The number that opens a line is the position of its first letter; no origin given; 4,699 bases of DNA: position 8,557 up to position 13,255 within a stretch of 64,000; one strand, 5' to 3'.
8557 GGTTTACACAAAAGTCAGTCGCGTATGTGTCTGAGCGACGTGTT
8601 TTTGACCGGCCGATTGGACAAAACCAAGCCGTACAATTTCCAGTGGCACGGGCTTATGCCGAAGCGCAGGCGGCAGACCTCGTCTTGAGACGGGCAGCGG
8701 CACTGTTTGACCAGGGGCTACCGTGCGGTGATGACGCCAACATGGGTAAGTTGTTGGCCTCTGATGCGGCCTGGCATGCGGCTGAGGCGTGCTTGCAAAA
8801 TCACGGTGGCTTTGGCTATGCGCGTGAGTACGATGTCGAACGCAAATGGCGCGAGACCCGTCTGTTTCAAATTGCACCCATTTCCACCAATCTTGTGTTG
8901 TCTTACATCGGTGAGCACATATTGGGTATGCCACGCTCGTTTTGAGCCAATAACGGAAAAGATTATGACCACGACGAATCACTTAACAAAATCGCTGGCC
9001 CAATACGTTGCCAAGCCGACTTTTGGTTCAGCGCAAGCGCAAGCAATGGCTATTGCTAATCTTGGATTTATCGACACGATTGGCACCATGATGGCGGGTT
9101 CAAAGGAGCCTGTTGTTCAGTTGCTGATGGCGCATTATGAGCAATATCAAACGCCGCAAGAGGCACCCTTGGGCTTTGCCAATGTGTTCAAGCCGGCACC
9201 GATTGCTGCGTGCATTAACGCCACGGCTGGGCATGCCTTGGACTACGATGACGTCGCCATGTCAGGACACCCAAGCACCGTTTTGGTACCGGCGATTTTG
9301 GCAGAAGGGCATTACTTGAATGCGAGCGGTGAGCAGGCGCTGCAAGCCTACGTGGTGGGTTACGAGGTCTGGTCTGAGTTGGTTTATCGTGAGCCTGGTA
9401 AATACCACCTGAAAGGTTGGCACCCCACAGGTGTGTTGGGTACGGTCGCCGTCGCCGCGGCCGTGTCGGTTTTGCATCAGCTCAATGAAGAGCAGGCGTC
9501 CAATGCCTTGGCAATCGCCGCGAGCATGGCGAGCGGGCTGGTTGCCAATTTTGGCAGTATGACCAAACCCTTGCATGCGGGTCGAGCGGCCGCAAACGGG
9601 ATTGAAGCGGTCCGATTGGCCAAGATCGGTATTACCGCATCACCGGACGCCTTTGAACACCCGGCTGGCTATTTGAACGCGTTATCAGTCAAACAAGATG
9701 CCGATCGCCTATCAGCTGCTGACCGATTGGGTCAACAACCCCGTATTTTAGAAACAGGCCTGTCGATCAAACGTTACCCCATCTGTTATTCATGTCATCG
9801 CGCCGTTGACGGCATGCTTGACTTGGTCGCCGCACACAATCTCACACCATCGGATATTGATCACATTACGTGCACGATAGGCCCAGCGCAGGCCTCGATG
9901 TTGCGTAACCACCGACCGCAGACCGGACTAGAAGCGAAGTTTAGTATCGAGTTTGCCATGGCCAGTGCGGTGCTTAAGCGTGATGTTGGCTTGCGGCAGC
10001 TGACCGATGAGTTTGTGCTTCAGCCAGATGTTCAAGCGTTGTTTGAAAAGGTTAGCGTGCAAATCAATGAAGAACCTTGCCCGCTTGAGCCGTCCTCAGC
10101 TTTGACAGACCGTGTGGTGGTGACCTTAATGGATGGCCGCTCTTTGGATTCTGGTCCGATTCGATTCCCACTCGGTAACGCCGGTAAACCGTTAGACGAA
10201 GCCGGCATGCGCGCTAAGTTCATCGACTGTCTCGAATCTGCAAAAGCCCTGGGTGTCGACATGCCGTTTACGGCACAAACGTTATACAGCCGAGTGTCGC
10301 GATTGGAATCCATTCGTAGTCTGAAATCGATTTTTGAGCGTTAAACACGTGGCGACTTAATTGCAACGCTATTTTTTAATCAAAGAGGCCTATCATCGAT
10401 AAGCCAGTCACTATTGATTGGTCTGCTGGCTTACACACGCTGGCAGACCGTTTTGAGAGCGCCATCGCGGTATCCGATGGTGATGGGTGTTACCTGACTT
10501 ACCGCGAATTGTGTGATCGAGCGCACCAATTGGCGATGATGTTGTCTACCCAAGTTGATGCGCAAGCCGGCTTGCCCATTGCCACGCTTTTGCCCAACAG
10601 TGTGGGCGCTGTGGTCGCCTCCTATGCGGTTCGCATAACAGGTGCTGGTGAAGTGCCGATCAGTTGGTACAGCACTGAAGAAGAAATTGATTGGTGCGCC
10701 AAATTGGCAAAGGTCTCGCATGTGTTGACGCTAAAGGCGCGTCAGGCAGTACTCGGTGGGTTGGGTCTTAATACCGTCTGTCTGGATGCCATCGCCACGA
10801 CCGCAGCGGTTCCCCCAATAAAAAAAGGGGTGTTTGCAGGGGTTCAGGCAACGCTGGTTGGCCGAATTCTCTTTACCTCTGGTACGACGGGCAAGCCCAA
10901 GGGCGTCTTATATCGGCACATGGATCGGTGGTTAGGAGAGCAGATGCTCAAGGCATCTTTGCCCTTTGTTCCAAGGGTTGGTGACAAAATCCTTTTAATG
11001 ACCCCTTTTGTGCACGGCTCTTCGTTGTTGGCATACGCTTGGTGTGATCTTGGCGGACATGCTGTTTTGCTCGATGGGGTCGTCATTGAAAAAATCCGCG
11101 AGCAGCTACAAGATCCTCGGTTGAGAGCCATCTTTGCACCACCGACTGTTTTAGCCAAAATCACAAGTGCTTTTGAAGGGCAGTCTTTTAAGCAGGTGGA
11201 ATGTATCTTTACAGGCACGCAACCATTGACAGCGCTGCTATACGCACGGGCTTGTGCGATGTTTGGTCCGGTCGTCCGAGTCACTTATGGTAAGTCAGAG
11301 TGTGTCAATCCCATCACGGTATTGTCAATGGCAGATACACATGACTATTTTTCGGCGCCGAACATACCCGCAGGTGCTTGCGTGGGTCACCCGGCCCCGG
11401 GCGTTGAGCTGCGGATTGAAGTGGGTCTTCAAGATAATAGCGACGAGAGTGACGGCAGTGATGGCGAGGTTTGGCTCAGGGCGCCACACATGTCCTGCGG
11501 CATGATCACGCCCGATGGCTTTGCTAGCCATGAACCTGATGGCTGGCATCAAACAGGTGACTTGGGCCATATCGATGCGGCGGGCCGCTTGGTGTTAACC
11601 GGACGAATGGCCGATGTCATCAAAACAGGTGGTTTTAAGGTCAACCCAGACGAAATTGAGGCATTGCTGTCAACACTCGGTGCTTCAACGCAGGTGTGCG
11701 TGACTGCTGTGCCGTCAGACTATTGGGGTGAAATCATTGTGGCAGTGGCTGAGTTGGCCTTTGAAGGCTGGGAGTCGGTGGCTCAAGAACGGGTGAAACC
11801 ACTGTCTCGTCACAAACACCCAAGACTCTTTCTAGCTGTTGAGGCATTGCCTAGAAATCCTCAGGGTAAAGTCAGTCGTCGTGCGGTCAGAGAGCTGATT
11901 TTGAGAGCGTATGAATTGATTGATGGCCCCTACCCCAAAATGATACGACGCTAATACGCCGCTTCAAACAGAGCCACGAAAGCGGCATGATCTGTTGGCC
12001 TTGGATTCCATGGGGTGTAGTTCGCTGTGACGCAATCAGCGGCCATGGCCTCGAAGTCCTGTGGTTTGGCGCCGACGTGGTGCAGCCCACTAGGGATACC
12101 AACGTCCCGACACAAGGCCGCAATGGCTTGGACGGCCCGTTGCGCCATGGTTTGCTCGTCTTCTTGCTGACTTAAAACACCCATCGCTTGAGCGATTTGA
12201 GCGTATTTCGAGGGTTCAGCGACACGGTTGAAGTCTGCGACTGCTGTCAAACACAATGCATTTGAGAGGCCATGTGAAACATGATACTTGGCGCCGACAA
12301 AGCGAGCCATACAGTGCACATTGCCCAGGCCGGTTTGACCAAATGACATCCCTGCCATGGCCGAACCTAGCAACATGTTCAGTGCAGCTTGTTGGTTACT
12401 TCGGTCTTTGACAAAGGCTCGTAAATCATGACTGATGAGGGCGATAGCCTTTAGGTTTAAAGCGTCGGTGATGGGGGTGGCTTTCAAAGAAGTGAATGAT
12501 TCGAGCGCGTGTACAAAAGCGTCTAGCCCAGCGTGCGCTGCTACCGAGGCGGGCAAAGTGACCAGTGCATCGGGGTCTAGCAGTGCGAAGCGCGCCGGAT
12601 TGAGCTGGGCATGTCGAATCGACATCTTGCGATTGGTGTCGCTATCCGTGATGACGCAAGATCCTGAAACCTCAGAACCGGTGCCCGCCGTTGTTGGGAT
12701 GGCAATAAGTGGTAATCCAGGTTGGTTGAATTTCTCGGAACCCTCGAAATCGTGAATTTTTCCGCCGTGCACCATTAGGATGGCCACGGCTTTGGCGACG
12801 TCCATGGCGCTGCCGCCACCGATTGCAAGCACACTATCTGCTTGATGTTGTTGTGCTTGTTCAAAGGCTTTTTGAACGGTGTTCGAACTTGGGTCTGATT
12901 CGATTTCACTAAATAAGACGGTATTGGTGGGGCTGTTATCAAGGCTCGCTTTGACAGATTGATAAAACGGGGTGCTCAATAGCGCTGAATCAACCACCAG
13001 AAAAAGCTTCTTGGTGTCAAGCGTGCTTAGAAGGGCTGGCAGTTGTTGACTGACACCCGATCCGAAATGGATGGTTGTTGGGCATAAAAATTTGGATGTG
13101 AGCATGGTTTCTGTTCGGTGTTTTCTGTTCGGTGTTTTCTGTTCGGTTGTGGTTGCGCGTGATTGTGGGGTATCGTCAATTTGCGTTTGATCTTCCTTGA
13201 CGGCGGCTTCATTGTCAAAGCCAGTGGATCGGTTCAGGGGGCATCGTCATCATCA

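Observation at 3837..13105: GntR-controlled CoA-dependent catabolic cluster of unknown substrate: candidate undescribed branched-acid pathway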

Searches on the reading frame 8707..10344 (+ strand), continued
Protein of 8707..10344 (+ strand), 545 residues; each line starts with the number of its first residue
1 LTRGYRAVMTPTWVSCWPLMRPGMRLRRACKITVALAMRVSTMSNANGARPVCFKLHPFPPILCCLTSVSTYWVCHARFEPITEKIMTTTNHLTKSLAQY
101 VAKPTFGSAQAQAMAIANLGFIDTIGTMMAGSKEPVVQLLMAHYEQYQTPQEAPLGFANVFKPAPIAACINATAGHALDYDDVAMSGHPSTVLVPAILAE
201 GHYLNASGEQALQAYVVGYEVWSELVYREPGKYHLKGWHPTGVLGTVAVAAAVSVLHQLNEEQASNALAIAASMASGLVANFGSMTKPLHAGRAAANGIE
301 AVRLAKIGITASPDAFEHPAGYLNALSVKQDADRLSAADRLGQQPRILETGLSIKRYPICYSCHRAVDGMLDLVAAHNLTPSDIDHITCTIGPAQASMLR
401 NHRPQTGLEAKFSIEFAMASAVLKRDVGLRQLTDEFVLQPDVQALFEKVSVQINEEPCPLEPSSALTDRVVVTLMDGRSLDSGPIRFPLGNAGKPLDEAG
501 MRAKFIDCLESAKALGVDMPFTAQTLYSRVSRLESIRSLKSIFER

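Call 73: search_solved_structures(query=window:8965-10344:+, max_evalue=1e-40, show_alignments=3)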
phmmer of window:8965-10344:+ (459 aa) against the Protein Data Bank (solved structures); distinct sequences matched with E-value up to 1e-40: 4.
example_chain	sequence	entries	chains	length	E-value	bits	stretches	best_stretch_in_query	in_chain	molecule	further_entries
2hp0_A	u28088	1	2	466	1.1e-60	208.9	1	7-423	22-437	IDS-epimerase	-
2hp3_A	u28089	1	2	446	1.9e-60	208.2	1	9-423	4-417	IDS-epimerase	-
7bra_A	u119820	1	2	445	1.9e-48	168.7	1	22-418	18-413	Bacillus subtilis IRG1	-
7e9d_A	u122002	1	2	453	4.2e-47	164.2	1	8-418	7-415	IRG1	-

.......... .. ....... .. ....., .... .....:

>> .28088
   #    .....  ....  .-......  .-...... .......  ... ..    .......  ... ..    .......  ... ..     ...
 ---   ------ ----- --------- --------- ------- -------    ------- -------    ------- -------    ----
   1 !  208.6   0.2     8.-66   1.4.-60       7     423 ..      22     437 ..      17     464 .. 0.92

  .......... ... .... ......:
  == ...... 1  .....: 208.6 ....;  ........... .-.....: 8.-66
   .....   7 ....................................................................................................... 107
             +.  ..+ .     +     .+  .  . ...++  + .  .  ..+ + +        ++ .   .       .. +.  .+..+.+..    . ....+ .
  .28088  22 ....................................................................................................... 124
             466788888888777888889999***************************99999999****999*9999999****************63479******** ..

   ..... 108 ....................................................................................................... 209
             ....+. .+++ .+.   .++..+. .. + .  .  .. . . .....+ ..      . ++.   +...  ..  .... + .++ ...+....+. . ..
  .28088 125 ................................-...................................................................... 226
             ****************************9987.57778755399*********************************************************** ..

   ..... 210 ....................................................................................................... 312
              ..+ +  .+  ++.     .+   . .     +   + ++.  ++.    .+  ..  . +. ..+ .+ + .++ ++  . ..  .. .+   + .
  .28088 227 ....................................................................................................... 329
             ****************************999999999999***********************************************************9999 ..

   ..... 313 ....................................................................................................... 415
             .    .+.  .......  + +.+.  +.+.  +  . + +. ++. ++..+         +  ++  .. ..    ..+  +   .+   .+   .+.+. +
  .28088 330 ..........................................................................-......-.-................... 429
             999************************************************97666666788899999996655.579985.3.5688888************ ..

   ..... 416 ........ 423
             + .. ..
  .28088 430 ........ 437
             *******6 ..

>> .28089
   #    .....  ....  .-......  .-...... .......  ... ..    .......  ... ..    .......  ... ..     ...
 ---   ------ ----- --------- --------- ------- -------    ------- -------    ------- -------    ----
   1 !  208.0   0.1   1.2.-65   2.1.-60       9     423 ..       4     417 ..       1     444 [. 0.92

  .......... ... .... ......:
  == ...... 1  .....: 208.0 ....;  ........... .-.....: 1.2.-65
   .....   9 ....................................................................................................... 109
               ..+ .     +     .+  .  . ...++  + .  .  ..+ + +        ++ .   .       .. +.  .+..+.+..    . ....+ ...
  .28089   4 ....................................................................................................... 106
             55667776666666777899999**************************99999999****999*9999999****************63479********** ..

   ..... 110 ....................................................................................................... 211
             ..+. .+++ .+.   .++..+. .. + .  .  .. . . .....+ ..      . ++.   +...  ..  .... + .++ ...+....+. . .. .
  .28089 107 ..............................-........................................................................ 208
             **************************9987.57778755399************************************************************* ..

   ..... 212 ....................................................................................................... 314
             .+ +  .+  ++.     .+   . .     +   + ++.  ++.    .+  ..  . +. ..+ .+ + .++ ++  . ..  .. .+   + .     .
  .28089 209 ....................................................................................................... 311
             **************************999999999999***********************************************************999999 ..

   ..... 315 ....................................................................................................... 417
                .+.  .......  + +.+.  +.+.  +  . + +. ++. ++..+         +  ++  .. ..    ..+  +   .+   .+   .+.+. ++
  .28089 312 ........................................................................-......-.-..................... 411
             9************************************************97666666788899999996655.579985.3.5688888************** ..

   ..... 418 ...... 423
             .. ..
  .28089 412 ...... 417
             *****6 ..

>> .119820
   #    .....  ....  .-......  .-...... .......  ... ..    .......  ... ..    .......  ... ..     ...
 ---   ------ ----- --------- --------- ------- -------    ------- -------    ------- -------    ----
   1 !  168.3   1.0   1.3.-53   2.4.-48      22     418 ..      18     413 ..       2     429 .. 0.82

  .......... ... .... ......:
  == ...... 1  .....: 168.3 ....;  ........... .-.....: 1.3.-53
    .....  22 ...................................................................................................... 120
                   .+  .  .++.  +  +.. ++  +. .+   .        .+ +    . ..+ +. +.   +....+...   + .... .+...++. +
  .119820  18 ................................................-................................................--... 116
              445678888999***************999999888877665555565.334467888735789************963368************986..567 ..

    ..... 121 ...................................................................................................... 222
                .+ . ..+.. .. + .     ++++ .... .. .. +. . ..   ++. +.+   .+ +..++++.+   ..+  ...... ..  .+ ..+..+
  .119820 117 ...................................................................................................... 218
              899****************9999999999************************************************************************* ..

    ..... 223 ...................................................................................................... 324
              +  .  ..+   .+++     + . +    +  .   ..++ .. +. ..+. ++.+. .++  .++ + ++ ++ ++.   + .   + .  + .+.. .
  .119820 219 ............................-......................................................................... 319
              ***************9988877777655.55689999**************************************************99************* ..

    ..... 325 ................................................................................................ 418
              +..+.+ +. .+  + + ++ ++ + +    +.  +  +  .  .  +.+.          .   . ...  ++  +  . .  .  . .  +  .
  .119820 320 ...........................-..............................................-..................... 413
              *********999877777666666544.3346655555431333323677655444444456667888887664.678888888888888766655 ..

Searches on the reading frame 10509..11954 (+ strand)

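Call 3: search_protein_families(library=pfam, proteins=[window:10509-11954:+])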
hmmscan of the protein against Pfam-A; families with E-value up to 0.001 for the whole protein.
window:10509-11954:+ (481 aa): 2 families
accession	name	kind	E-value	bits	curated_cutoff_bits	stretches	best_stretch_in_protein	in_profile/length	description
PF00501.34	AMP-binding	-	2e-32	112.9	29.9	1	3-329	29-380/384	AMP-binding enzyme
PF13193.12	AMP-binding_C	-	3.6e-07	31.4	24.5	1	382-454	1-76/76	AMP-binding enzyme C-terminal domain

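Call 4: search_protein_families(library=ncbifam, proteins=[window:10509-11954:+])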
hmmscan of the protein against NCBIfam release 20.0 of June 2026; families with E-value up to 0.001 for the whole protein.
window:10509-11954:+ (481 aa): 101 families (the best 25 are shown)
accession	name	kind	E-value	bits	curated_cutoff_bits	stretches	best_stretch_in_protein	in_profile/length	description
NF004837.0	PRK06187.1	subfamily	1.3e-59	201.9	476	1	3-464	41-522/531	long-chain-fatty-acid--CoA ligase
NF002966.0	PRK03640.1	equivalog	3.3e-41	141.4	556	1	3-463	35-479/483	o-succinylbenzoate--CoA ligase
NF005676.0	PRK07470.1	equivalog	1.7e-40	139.1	774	1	120-466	181-531/544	acyl-CoA synthetase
NF004114.0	PRK05605.1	equivalog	1.8e-40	138.9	766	1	75-467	181-572/575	long-chain-fatty-acid--CoA ligase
NF006182.0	PRK08316.1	subfamily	1.1e-39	136.3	663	1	8-463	49-516/523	fatty acyl-CoA synthetase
NF005801.1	PRK07656.1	equivalog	7.3e-39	133.7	657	1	102-461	151-500/500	FadD3 family acyl-CoA ligase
NF006572.0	PRK09088.1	equivalog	2.1e-37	128.9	696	1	8-465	41-488/491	acyl-CoA synthetase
TIGR01923.1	menE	equivalog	3.2e-36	125.1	330.15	1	7-460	11-442/442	o-succinylbenzoate--CoA ligase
TIGR01733.1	AA-adenyl-dom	subfamily_domain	4e-36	124.7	317.4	1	3-398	7-409/409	amino acid adenylation domain-containing protein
NF005858.0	PRK07787.1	subfamily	3.4e-35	121.4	575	1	24-460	49-468/471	acyl-CoA synthetase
NF005702.0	PRK07514.1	subfamily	1e-34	119.8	558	1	23-465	56-501/506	malonyl-CoA synthase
NF009071.0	PRK12406.1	subfamily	2.1e-34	118.9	701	2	117-463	155-501/510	acyl-CoA synthetase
NF052580.1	Str24CoAsynCasG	equivalog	1.6e-32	112.6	750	1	5-461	75-547/548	steroid-24-oyl-CoA synthetase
NF004511.1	PRK05852.1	equivalog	2.7e-32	112.1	650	1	119-462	159-502/505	FadD7 family fatty acid--CoA ligase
NF006386.0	PRK08633.1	equivalog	5.6e-32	110.4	1221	1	13-465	655-1142/1147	acyl-[ACP]--phospholipid O-acyltransferase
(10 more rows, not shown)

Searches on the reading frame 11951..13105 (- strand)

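Call 3: search_protein_families(library=pfam, proteins=[window:11951-13105:-])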
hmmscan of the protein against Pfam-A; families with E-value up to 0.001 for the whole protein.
window:11951-13105:- (384 aa): 3 families
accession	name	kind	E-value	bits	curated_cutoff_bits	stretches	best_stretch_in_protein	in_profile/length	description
PF25137.1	ADH_Fe_C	-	2.6e-50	171.3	27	1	190-384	2-194/194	Fe-containing alcohol dehydrogenase family, C-terminal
PF00465.25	Fe-ADH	-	1.1e-48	165.5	31.3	1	9-178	1-168/168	Iron-containing alcohol dehydrogenase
PF13685.12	Fe-ADH_2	-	4e-13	50.1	28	1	14-109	2-95/149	Iron-containing alcohol dehydrogenase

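Call 4: search_protein_families(library=ncbifam, proteins=[window:11951-13105:-])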
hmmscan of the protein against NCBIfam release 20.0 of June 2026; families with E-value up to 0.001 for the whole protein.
window:11951-13105:- (384 aa): 18 families
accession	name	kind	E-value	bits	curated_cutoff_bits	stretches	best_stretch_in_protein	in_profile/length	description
TIGR02638.1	lactal_redase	equivalog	5e-92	308.6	523.15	1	6-379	4-378/379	lactaldehyde reductase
NF007911.0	PRK10624.1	equivalog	3.2e-87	292.9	537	1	6-384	5-382/382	lactaldehyde reductase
NF041833.1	Fe_ADH_ErcA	equivalog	1.3e-86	291.1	550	1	5-383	5-381/382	alcohol dehydrogenase-like regulatory protein ErcA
NF053866.1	CholDhdGbsBBac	equivalog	4.5e-83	279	550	1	4-383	10-390/392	choline dehydrogenase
NF050025.1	SulfAcetaldRedSarD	equivalog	2.5e-80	270.2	700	1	12-384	11-385/385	sulfoacetaldehyde reductase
NF007363.0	PRK09860.1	equivalog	8.4e-74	249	581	1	1-383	1-382/383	L-threonine dehydrogenase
NF058672.1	4HyButDHCUPNE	equivalog_domain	1.9e-69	234.7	500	1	10-383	8-377/378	4-hydroxybutyrate dehydrogenase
NF010378.0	PRK13805.1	equivalog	2.5e-68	230.8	951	1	8-369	461-849/872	bifunctional acetaldehyde-CoA/alcohol dehydrogenase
NF011998.0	PRK15454.1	equivalog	1.9e-64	217.9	556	1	21-383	39-394/395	ethanolamine utilization ethanol dehydrogenase EutG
TIGR03405.1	Phn_Fe-ADH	equivalog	1e-47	162.7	423.7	1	6-361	1-346/355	iron-containing alcohol dehydrogenase PsrA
TIGR04266.1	NDMA_methanol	equivalog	1.7e-46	158.9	625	1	37-354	43-364/420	NDMA-dependent methanol dehydrogenase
NF011717.0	PRK15138.1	equivalog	4.7e-24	85.2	645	1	6-346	6-348/387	alcohol dehydrogenase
NF041822.1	daptide_DH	equivalog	1.2e-22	80.3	300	1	34-359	3-337/363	daptide-type RiPP biosynthesis dehydogenase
NF006941.0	PRK09423.1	subfamily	1.1e-13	50.8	336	1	6-111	5-107/367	glycerol dehydrogenase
NF002022.0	PRK00843.1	equivalog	2.5e-11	43.2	413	1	8-109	10-108/350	NAD(P)-dependent glycerol-1-phosphate dehydrogenase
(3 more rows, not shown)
